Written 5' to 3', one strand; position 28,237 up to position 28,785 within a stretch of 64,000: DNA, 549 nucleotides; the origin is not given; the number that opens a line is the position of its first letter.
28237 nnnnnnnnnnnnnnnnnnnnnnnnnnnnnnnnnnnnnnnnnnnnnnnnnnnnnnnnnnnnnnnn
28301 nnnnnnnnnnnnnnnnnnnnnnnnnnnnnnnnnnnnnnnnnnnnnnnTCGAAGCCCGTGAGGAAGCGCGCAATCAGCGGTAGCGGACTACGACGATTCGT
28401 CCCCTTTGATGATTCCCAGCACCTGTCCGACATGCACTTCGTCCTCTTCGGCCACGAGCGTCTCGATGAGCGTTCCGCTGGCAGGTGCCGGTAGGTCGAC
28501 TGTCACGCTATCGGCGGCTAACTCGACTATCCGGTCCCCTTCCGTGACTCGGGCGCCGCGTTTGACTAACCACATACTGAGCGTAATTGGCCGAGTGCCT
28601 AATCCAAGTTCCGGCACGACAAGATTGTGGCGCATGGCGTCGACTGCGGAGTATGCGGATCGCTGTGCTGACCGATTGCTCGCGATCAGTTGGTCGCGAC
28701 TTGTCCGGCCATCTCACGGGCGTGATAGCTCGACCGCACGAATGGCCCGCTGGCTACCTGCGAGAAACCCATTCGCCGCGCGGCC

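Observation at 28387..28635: Lipoyl-domain-like protein without the lipoyl-lysine, encoded directly after lipB-lipA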

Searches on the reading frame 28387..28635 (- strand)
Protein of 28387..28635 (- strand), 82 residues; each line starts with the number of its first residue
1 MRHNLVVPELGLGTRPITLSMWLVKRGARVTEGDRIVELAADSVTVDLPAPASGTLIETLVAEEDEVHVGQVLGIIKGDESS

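Call 3: search_protein_families(library=pfam, proteins=[window:28387-28635:-], max_evalue=0.1)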
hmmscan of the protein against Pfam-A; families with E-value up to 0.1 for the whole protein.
window:28387-28635:- (82 aa): 5 families
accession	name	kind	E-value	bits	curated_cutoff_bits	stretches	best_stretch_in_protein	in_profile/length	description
PF00364.28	Biotin_lipoyl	-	3.5e-13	49.6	22.1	1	5-76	3-73/73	Biotin-requiring enzyme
PF13533.13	Biotin_lipoyl_2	-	0.00011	22.4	29.8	0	50-76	5-31/32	Biotin-lipoyl like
PF13375.12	RnfC_N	-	0.00078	19.9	25.6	0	23-57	45-78/101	RnfC Barrel sandwich hybrid domain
PF05896.17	NQRA_N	-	0.0072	17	25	0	23-58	43-77/94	NqrA N-terminal barrel-sandwich hybrid domain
PF00358.26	PTS_EIIA_1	-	0.08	13.1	27.2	0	23-44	87-108/127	phosphoenolpyruvate-dependent sugar phosphotransferase system, EIIA 1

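Call 4: search_protein_families(library=ncbifam, proteins=[window:28387-28635:-], max_evalue=0.1)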
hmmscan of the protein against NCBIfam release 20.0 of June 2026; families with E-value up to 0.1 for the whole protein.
window:28387-28635:- (82 aa): 22 families
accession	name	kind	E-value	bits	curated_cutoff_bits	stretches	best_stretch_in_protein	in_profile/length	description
NF011457.0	PRK14875.1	equivalog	1.9e-15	56.7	307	1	3-80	4-81/372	acetoin dehydrogenase dihydrolipoyllysine-residue acetyltransferase subunit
NF004309.0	PRK05704.1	equivalog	2.1e-13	50.4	449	1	3-80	3-80/408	2-oxoglutarate dehydrogenase complex dihydrolipoyllysine-residue succinyltransferase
TIGR02927.1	SucB_Actino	equivalog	2.9e-12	46.2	423.45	1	5-79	129-202/579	2-oxoglutarate dehydrogenase, E2 component, dihydrolipoamide succinyltransferase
NF008814.0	PRK11854.1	equivalog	4.5e-12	45.2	722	1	5-76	210-280/637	pyruvate dehydrogenase complex dihydrolipoyllysine-residue acetyltransferase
TIGR01347.1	sucB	equivalog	1.6e-10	40.8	378.65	1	5-79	3-77/404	dihydrolipoyllysine-residue succinyltransferase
TIGR01348.1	PDHac_trf_long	equivalog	1.8e-07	30.1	552.1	1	6-81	159-233/587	dihydrolipoyllysine-residue acetyltransferase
NF008854.0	PRK11892.1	equivalog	2.8e-07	29.6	454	1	2-80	2-81/464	pyruvate dehydrogenase complex E1 component subunit beta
TIGR01349.1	PDHac_trf_mito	equivalog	6.7e-07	28.8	445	1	7-80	4-78/437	pyruvate dehydrogenase complex dihydrolipoamide acetyltransferase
NF006761.0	PRK09282.1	domain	6.4e-05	21.6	402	1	20-77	533-590/591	pyruvate carboxylase subunit B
NF004173.0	PRK05641.1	equivalog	0.00045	20.8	199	1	22-73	98-149/153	putative acetyl-CoA carboxylase biotin carboxyl carrier protein subunit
TIGR02712.1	urea_carbox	equivalog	0.00098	16.9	1303.85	1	22-76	1146-1200/1201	urea carboxylase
NF010643.0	PRK14040.1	subfamily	0.0019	16.8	892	1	23-73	541-591/595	oxaloacetate decarboxylase subunit alpha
NF004547.1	PRK05889.1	equivalog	0.0023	18.1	75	1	23-76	17-70/71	biotin/lipoyl-binding carrier protein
NF005457.0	PRK07051.1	equivalog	0.0036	17.4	87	1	47-76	49-78/80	acetyl-CoA carboxylase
TIGR01108.1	oadA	equivalog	0.0036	15.8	756.5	1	22-73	531-582/582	sodium-extruding oxaloacetate decarboxylase subunit alpha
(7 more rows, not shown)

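Call 5: search_solved_structures(query=window:28387-28635:-, max_evalue=1, show_alignments=5)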
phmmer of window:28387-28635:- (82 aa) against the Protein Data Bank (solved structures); distinct sequences matched with E-value up to 1: 43.
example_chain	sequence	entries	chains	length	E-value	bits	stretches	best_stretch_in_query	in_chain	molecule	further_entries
9y7v_D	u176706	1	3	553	8.6e-15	57.8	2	4-78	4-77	Dihydrolipoyllysine-residue acetyltransferase component of pyruvate dehydrogenase complex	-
7b9k_A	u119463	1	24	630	1.1e-09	41.6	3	7-75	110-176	Dihydrolipoyllysine-residue acetyltransferase component of pyruvate dehydrogenase complex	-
8piu_B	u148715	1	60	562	1.5e-08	37.9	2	7-78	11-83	Dihydrolipoyllysine-residue acetyltransferase component of pyruvate dehydrogenase complex,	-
6ct0_0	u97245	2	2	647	2.3e-08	37.3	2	7-78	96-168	Dihydrolipoyllysine-residue acetyltransferase component of pyruvate dehydrogenase complex,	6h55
1lab_A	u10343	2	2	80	2.5e-08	37.2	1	7-73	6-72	DIHYDROLIPOAMIDE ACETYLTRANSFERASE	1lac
8x03_A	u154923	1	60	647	1.2e-07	35.1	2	5-76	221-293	Acetyltransferase component of pyruvate dehydrogenase complex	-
9j1w_A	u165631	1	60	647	1.2e-07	35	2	5-76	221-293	Acetyltransferase component of pyruvate dehydrogenase complex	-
7uom_01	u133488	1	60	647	1.3e-07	35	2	7-75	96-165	Acetyltransferase component of pyruvate dehydrogenase complex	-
2l5t_A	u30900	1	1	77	2.4e-07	34.1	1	5-73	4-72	Lipoamide acyltransferase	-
6l1q_C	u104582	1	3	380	3.8e-07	33.5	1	6-73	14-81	CbbQ protein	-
3duf_I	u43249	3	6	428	4.6e-07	33.2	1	5-73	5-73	Dihydrolipoyllysine-residue acetyltransferase component of pyruvate dehydrogenase complex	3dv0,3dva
1dcz_A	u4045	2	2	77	2.1e-06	31.1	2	18-73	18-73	TRANSCARBOXYLASE 1.3S SUBUNIT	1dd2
1o78_A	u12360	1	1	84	2.3e-06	31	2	18-73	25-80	BIOTIN CARBOXYL CARRIER PROTEIN OF METHYLMALONYL-COA CARBOXYL-TRANSFERASE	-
1pmr_A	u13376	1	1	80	1.9e-05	28.1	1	5-77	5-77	DIHYDROLIPOYL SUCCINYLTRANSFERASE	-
9njt_A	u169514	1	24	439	2.2e-05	27.9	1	6-79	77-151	Dihydrolipoyllysine-residue succinyltransferase component of 2-oxoglutarate dehydrogenase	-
1qjo_A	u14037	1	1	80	0.0027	21.2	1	7-76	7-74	DIHYDROLIPOAMIDE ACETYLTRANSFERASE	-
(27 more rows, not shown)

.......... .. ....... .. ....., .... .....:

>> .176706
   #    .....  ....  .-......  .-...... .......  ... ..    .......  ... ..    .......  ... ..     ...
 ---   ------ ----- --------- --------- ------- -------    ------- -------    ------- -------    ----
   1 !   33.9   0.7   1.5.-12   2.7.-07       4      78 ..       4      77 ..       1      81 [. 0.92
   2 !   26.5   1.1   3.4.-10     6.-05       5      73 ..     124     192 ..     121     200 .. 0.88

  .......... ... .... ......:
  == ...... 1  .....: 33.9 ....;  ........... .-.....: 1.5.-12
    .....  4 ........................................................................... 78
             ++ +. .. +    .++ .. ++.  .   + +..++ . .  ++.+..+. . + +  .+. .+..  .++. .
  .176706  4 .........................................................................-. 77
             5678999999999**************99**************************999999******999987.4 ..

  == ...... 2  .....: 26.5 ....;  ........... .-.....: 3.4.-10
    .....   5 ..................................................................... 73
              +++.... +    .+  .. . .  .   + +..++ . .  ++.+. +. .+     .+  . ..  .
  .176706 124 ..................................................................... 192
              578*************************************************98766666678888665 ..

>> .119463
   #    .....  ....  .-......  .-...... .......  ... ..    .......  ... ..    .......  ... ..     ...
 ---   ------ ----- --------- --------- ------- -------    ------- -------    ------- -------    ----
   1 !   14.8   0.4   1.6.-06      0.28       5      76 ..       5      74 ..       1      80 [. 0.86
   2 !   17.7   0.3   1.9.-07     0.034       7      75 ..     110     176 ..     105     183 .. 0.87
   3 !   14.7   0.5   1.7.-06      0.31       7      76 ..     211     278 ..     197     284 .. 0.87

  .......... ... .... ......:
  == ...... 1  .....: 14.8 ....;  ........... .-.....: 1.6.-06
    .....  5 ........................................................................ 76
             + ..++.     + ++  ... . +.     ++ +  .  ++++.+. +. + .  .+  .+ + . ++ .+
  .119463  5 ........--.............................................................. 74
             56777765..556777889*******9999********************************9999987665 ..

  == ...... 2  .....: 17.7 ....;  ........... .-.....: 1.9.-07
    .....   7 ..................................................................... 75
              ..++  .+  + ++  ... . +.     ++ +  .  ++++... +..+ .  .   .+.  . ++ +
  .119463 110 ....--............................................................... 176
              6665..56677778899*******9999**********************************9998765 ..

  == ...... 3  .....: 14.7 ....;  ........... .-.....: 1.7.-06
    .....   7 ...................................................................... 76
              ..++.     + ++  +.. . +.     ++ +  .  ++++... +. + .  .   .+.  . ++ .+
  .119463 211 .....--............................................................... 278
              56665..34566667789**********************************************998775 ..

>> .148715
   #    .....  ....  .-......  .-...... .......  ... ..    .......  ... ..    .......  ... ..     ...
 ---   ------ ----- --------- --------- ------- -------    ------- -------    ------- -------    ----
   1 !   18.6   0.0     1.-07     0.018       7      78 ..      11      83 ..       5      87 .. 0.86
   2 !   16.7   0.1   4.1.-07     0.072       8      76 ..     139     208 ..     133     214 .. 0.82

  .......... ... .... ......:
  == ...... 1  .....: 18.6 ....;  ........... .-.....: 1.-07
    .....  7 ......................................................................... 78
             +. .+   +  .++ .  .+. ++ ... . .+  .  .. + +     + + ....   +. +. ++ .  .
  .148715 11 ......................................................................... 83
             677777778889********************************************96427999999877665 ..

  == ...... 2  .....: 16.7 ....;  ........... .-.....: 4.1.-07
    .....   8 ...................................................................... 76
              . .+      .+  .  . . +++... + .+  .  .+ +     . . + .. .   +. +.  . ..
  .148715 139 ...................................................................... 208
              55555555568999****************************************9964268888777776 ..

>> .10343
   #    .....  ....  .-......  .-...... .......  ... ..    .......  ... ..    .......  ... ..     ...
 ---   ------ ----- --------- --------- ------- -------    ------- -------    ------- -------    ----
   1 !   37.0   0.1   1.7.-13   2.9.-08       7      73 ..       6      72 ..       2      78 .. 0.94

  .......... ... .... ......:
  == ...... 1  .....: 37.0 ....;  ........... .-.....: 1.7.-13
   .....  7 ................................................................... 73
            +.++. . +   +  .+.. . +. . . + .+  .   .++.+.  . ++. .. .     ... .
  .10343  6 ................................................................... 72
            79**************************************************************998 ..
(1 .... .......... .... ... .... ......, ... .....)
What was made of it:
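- On GcvH (glycine cleavage H protein): The PDB GcvH hit has E=0.9 (calls 4, 5).
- Checked: Its best PDB sequence match is an E2 acetyltransferase at E=8.6e-15 (call 5). They place query '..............' opposite '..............', '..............' and similar, so Ser43 takes the place of the lipoyl-lysine (call 5).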

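Call 6: find_homologous_proteins(query=window:28387-28635:-, max_evalue=0.001)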
Query window:28387-28635:- (82 aa): 40 proteins with E <= 0.001 among 58 candidates.
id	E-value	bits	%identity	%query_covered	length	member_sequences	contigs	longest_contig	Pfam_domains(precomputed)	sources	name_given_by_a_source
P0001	5.7e-40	152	90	100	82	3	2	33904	PF00364.29,PF25997.1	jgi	jgi:pyruvate dehydrogenase E2 component (dihydrolipoamide acetyltransferase)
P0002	2.8e-31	125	71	98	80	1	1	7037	PF00364.29,PF25997.1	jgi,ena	jgi:pyruvate/2-oxoglutarate dehydrogenase complex dihydrolipoamide acyltransferase (E2) component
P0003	3.7e-31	124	77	95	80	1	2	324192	PF00364.29,PF25997.1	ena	-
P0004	6.2e-31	123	73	98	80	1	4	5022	PF00364.29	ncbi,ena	-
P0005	1.7e-30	122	71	98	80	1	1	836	PF00364.29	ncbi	-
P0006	2.2e-30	122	76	98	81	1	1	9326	PF00364.29,PF25997.1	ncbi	-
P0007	2.9e-30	121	73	98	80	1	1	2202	PF00364.29,PF25997.1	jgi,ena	-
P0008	3.0e-30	121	69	98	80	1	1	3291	PF00364.29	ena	-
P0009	7.1e-30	120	68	96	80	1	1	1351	PF00364.29,PF25997.1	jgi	jgi:pyruvate/2-oxoglutarate dehydrogenase complex dihydrolipoamide acyltransferase (E2) component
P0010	8.5e-30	120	73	98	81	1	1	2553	PF00364.29,PF25997.1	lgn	-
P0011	2.0e-29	119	68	98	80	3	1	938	PF00364.29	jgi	jgi:pyruvate/2-oxoglutarate dehydrogenase complex dihydrolipoamide acyltransferase (E2) component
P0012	2.1e-29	119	69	98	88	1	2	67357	PF00364.29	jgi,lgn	-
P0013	4.5e-29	118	68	96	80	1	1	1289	PF00364.29,PF25997.1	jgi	jgi:pyruvate/2-oxoglutarate dehydrogenase complex dihydrolipoamide acyltransferase (E2) component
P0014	4.6e-29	117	68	98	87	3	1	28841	PF00364.29,PF25997.1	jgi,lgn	jgi:pyruvate/2-oxoglutarate dehydrogenase complex dihydrolipoamide acyltransferase (E2) component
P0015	5.1e-29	117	68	98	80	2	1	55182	PF00364.29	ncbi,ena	-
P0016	7.6e-29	117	71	98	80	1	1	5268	PF00364.29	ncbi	ncbi:MAG: biotin/lipoyl-containing protein [Singulisphaera sp.]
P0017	7.4e-28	114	71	94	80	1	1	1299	PF00364.29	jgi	jgi:pyruvate/2-oxoglutarate dehydrogenase complex dihydrolipoamide acyltransferase (E2) component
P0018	4.9e-27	111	70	94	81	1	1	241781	PF00364.29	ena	-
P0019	1.3e-26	110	69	94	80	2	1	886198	PF00364.29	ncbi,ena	-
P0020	1.7e-26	109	64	99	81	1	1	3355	PF00364.29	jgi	jgi:pyruvate dehydrogenase E2 component (dihydrolipoamide acetyltransferase)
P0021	2.1e-26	109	69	94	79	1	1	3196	PF00364.29,PF25997.1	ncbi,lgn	-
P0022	3.5e-25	105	66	96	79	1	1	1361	PF00364.29,PF25997.1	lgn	-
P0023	2.5e-22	96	60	94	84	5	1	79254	PF00364.29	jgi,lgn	jgi:2-oxoglutarate dehydrogenase E2 component (dihydrolipoamide succinyltransferase)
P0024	9.2e-22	94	63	93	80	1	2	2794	PF00364.29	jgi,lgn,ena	-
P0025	4.0e-21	92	57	94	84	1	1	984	PF00364.29,PF25997.1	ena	-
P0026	8.5e-21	91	59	91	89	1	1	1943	PF00364.29,PF25997.1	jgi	jgi:pyruvate/2-oxoglutarate dehydrogenase complex dihydrolipoamide acyltransferase (E2) component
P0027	1.2e-20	91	60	91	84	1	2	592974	PF00364.29,PF25997.1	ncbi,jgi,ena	jgi:pyruvate/2-oxoglutarate dehydrogenase complex dihydrolipoamide acyltransferase (E2) component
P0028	1.8e-20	90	59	96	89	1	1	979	PF00364.29,PF25919.1,PF25997.1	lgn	-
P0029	1.9e-20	90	59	93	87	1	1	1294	PF00364.29,PF25997.1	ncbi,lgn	-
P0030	2.0e-20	90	61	93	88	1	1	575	PF00364.29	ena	-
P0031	4.0e-20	89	58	96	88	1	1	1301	PF00364.29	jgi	jgi:2-oxoglutarate dehydrogenase E2 component (dihydrolipoamide succinyltransferase)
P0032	1.7e-19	87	58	94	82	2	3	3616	PF00364.29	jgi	jgi:pyruvate/2-oxoglutarate dehydrogenase complex dihydrolipoamide acyltransferase (E2) component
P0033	5.7e-19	85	58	96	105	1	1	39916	PF00364.29,PF25997.1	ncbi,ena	-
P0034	5.8e-19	85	59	96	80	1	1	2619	PF00364.29,PF25997.1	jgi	jgi:pyruvate/2-oxoglutarate dehydrogenase complex dihydrolipoamide acyltransferase (E2) component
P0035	1.1e-17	81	58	90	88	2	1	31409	PF00364.29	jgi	jgi:pyruvate/2-oxoglutarate dehydrogenase complex dihydrolipoamide acyltransferase (E2) component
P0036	2.7e-17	80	57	93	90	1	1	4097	PF00364.29,PF25919.1,PF25997.1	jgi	jgi:2-oxoisovalerate dehydrogenase E2 component (dihydrolipoyl transacylase)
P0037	2.3e-16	77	62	80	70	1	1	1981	PF00364.29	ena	-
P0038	5.9e-14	69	50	88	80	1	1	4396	PF00364.29,PF25997.1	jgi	jgi:pyruvate/2-oxoglutarate dehydrogenase complex dihydrolipoamide acyltransferase (E2) component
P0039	1.4e-13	68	53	94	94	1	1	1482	PF00364.29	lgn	-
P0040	5.3e-10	57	41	96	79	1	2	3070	PF00364.29,PF25997.1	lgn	-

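Call 9: find_encoding_contigs(protein=P0019, flank=6000, max_places=3)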
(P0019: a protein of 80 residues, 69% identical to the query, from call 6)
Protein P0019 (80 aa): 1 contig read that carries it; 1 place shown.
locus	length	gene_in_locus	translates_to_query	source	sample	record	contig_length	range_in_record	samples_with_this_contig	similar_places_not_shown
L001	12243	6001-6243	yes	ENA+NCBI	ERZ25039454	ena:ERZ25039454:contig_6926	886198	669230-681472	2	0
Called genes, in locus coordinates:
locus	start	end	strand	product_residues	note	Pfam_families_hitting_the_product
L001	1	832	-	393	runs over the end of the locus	-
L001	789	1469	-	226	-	PF12704:MacB_PCD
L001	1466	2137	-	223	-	PF00005:ABC_tran, PF13304:AAA_21 (faint)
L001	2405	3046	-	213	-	-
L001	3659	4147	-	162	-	PF01668:SmpB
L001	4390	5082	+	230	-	PF21948:LplA-B_cat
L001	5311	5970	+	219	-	PF04055:Radical_SAM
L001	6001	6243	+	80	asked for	PF00364:Biotin_lipoyl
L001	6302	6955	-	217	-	PF06452:CBM9_1 (weak)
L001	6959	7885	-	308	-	PF09861:Lar_N, PF21113:LarA_C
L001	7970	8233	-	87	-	-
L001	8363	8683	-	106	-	-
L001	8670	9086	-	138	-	-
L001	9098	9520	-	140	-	PF00581:Rhodanese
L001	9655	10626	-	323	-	PF00152:tRNA-synt_2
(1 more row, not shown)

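Call 10: find_encoding_contigs(protein=P0027, flank=6000, max_places=3)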
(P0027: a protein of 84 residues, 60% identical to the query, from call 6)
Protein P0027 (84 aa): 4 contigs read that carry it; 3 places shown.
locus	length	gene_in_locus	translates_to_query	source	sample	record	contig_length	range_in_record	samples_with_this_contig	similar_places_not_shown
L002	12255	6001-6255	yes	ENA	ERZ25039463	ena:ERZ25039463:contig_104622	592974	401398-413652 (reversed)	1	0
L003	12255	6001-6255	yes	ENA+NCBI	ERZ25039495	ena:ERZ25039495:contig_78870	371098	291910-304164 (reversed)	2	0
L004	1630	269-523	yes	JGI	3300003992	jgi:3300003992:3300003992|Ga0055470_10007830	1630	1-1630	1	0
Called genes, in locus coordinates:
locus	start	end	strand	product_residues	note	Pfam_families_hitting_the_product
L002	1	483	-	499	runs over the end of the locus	-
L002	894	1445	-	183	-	PF02687:FtsX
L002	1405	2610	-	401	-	PF12704:MacB_PCD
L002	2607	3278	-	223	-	PF00005:ABC_tran, PF13304:AAA_21 (faint)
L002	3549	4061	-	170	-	PF01668:SmpB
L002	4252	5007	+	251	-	PF21948:LplA-B_cat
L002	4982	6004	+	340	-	PF16881:LIAS_N (weak), PF04055:Radical_SAM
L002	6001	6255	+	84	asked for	PF00364:Biotin_lipoyl, PF25997:BSH_YhbJ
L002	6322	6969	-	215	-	PF00005:ABC_tran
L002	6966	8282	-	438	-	PF00664:ABC_membrane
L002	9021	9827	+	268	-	PF18921:Cyanophycin_syn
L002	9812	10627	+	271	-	-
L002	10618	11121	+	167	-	-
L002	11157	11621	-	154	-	PF14567:SUKH_5 (weak), PF09346:SMI1_KNR4, PF14568:SUKH_6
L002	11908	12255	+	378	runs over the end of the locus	PF01841:Transglut_core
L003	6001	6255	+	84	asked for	PF00364:Biotin_lipoyl, PF25997:BSH_YhbJ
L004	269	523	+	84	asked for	PF00364:Biotin_lipoyl, PF25997:BSH_YhbJ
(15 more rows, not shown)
